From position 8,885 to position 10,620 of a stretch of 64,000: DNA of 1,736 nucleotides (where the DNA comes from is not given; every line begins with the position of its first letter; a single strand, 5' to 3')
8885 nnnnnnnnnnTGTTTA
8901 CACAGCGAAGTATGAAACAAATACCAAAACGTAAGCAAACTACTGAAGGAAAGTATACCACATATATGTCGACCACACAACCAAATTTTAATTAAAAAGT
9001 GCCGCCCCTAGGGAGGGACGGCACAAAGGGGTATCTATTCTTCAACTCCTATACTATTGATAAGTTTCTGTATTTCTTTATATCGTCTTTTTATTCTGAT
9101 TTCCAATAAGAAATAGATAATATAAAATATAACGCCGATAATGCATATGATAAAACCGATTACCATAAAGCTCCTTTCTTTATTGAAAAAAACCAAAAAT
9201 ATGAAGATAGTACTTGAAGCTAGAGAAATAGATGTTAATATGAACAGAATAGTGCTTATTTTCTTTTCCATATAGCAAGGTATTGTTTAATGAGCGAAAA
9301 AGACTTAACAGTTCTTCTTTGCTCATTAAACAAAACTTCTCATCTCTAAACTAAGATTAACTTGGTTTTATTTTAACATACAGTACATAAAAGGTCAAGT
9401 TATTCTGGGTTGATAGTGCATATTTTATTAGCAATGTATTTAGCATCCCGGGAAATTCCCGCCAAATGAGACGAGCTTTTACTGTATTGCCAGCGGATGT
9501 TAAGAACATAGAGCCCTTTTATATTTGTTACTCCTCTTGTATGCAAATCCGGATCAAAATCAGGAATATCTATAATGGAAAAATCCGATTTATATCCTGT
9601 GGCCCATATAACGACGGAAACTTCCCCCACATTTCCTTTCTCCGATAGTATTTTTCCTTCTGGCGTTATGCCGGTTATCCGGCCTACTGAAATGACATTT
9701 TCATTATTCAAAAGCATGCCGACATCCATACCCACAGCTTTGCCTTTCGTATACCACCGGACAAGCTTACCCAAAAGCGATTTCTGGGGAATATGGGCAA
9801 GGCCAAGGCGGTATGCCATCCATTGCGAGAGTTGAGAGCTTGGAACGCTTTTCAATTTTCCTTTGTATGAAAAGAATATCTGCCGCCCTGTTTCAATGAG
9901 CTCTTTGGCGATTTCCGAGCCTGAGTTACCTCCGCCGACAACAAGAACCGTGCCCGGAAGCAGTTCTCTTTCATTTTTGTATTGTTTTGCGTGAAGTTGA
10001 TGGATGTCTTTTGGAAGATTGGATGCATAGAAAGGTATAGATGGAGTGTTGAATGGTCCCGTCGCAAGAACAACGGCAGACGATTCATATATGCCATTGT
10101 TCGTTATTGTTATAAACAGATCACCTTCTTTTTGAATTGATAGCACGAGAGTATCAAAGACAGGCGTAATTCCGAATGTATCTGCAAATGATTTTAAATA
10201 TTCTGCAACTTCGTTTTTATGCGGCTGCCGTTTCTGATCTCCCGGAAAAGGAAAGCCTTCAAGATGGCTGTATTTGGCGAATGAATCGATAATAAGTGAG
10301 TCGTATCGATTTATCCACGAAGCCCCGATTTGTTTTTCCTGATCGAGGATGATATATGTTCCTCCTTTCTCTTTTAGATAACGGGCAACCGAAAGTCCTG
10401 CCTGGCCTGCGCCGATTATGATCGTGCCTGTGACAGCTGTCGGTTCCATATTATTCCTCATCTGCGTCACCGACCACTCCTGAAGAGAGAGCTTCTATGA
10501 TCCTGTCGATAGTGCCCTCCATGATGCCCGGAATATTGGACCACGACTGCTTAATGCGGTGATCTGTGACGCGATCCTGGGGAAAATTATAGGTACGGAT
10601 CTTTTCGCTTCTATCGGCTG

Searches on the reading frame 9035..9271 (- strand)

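Call 69: search_protein_families(library=padloc, proteins=[window:9035-9271:-], max_evalue=1)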
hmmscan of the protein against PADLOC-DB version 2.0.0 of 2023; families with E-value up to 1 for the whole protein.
window:9035-9271:- (78 aa): 1 family
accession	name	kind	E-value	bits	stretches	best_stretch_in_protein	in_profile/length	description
PDLC04685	PDC-M50A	-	0.0043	15.3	1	4-69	18-84/130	-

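Call 76: search_protein_families(library=pfam, proteins=[window:9035-9271:-], max_evalue=0.001)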
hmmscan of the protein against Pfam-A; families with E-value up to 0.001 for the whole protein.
window:9035-9271:- (78 aa): 0 families

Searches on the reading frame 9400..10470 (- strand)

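Call 76: search_protein_families(library=pfam, proteins=[window:9400-10470:-], max_evalue=0.001)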
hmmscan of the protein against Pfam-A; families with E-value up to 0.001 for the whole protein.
window:9400-10470:- (356 aa): 15 families
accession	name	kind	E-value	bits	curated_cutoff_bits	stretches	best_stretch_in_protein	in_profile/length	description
PF13738.12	Pyr_redox_3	-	5.1e-31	108.5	30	1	17-222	1-218/305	Pyridine nucleotide-disulphide oxidoreductase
PF00743.25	FMO-like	-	3.4e-16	59.2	22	1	18-203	6-214/532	Flavin-binding monooxygenase-like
PF07992.20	Pyr_redox_2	-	4.6e-14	53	26.1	1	17-294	4-238/291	Pyridine nucleotide-disulphide oxidoreductase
PF01266.30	DAO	-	3.8e-11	43.6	27.9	1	17-52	3-40/353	FAD dependent oxidoreductase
PF13434.12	Lys_Orn_oxgnase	-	1.5e-10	41.2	21.3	1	75-196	84-212/339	L-lysine 6-monooxygenase/L-ornithine 5-monooxygenase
PF03486.20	HI0933_like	-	5.6e-07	29.7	50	0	16-49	3-36/244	HI0933-like protein Rossmann domain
PF02254.24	TrkA_N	-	1.3e-06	29.1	23.8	0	17-48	2-33/116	TrkA-N domain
PF13450.12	NAD_binding_8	-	9.3e-06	26.3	21.9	1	18-52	1-35/68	NAD(P)-binding Rossmann-like domain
PF00070.33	Pyr_redox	-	5.4e-05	24.1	22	0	175-198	2-25/82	Pyridine nucleotide-disulphide oxidoreductase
PF01134.28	GIDA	-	0.00014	21.5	22.1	0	120-146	131-157/391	Glucose inhibited division protein A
PF21799.2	MurD-like_N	-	0.00021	21.9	27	1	16-47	3-34/88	Mur ligase MurD-like, N-terminal domain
PF13454.12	NAD_binding_9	-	0.00026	21.5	21.8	0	17-53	1-40/155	FAD-NAD(P)-binding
PF01494.25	FAD_binding_3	-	0.00035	20.4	22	0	15-46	3-34/349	FAD binding domain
PF01946.23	Thi4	-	0.00035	20.3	26.2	0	7-49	11-54/235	Thi4 family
PF00890.30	FAD_binding_2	-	0.00054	19.7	20.4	0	17-49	3-35/414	FAD binding domain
